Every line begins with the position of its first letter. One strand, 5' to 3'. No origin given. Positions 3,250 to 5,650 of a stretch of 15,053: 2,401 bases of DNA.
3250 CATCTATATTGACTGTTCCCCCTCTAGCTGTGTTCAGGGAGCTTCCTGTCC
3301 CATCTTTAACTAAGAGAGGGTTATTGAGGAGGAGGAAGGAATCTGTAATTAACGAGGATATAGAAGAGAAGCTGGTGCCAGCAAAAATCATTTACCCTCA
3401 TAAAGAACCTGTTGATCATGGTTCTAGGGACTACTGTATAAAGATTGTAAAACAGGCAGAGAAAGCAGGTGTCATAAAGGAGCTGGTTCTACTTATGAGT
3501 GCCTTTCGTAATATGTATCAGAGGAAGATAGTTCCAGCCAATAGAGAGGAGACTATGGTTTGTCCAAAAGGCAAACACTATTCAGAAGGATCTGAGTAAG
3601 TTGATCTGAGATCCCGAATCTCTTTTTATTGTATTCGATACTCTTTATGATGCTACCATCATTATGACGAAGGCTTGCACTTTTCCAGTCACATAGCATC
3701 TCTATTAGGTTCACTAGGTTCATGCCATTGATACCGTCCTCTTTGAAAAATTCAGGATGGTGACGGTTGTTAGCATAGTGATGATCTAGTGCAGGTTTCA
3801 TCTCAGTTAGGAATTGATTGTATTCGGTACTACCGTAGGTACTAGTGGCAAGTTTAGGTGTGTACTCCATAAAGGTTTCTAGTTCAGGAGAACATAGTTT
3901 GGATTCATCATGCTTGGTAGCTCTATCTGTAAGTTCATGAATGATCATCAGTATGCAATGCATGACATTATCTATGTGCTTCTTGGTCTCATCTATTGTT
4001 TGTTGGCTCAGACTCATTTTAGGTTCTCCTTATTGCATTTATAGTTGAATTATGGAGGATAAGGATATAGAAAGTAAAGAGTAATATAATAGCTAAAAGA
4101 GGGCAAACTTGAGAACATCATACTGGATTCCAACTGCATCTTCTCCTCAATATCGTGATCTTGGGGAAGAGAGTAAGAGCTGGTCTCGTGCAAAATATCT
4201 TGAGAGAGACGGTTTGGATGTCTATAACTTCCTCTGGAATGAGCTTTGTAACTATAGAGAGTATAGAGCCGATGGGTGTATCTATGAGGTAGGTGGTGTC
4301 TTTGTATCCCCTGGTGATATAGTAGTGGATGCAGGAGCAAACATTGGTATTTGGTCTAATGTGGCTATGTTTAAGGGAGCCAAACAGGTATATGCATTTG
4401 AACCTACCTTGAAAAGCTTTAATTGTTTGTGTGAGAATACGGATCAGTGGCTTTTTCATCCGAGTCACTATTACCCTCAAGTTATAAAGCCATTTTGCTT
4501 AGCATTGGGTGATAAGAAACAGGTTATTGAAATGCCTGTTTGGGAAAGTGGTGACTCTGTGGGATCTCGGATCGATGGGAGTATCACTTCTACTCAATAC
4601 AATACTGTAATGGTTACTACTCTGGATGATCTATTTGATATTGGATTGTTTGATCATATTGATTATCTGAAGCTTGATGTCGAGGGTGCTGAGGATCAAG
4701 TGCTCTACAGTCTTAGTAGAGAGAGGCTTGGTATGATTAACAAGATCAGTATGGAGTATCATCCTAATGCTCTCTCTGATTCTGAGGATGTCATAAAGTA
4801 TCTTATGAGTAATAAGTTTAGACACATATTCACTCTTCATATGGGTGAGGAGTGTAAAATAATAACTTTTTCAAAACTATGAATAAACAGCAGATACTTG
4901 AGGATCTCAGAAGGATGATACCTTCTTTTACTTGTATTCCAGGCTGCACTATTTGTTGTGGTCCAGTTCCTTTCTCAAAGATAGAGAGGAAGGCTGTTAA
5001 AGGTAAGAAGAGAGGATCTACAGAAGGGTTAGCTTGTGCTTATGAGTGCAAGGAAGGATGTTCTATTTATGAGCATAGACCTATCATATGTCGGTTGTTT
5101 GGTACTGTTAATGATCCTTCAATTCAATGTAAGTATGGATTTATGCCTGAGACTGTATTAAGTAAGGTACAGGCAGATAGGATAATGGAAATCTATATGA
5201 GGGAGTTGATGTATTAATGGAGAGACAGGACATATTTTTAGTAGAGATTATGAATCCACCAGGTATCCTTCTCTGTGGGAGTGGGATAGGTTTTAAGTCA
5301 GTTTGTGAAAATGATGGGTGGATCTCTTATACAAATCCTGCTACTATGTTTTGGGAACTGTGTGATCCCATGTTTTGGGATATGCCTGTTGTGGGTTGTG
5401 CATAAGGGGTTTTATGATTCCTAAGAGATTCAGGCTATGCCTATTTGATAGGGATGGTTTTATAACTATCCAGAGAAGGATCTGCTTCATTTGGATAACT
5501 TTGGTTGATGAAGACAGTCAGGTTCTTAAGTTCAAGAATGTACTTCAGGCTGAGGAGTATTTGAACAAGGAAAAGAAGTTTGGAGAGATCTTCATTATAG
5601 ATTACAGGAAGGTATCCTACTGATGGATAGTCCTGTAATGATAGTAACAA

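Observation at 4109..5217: Phage FkbM-family methyltransferase paired with a YkgJ-type Cys-cluster protein, next to an opposite-strand HD-motif gene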

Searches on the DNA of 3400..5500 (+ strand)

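Call 5: search_dna_similar(query=window:3400-5500:+, collection=phages, mode=distant, max_rows=20)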
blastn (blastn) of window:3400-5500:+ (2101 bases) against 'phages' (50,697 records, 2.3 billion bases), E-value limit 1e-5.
Records with a match: 5; places in all: 5; records where one place covers at least 80% of the query: 0.
Best place of each record, by identity: 60-80% 5.
By first word of the organism name: Bacillus 4; Phage 1.
By host as written in the record: Bacillus megaterium 2; Bacillus subtilis W-23-S(r); Bacillus licheniformis ATCC 9945a 2; - 1.
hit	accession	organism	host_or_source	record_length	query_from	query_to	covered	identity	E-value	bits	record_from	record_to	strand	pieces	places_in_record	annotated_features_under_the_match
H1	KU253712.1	Bacillus phage Eldridge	Bacillus megaterium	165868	191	513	15%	66.3%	6e-8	67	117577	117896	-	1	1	hypothetical protein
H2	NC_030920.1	Bacillus phage Eldridge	Bacillus megaterium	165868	191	513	15%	66.3%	6e-8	67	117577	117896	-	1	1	hypothetical protein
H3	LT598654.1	Phage NCTB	surface water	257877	353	514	8%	67.9%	8e-6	59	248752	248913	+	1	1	hypothetical protein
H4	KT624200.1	Bacillus phage SP-15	Bacillus subtilis W-23-S(r); Bacillus ...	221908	241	364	6%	71.0%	2e-6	61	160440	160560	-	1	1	hypothetical protein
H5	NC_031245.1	Bacillus phage SP-15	Bacillus subtilis W-23-S(r); Bacillus ...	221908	241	364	6%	71.0%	2e-6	61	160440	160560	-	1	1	hypothetical protein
